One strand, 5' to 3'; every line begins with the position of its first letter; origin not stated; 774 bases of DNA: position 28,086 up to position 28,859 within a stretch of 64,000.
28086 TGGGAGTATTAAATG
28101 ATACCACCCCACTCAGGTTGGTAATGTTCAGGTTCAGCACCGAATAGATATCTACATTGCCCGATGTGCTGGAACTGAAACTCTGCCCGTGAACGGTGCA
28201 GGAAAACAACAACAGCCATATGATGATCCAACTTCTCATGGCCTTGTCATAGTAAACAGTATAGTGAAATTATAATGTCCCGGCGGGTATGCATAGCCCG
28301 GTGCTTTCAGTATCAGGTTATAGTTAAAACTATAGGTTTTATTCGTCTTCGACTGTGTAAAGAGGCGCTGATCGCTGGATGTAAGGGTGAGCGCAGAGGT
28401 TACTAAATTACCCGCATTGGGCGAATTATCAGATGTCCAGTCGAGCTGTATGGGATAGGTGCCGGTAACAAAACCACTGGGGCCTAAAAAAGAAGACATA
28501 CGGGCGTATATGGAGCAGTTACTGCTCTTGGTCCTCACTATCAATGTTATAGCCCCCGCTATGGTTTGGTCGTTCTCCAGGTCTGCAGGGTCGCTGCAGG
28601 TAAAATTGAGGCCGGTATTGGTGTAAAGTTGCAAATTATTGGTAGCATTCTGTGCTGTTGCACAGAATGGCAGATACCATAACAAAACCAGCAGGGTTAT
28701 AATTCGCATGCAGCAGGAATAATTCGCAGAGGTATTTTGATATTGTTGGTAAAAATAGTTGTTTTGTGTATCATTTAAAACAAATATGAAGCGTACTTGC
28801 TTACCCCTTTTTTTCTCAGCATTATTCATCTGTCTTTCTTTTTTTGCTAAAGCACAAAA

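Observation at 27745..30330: Class-5-pilin-like subunits plus a chaperone in a Bacteroidota genome: possible undescribed donor-strand pilus or surface polymer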

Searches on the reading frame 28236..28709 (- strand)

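Call 3: search_protein_families(library=pfam, proteins=[window:28236-28709:-], max_evalue=1)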
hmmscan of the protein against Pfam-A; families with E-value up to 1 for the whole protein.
window:28236-28709:- (157 aa): 1 family
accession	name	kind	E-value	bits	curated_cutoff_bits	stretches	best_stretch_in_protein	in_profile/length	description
PF23667.1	CUB_CDCP1_1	-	0.55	10.6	27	0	24-43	39-60/72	CDCP1 CUB domain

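Call 4: search_protein_families(library=ncbifam, proteins=[window:28236-28709:-], max_evalue=1)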
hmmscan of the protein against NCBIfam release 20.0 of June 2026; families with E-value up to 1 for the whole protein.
window:28236-28709:- (157 aa): 0 families
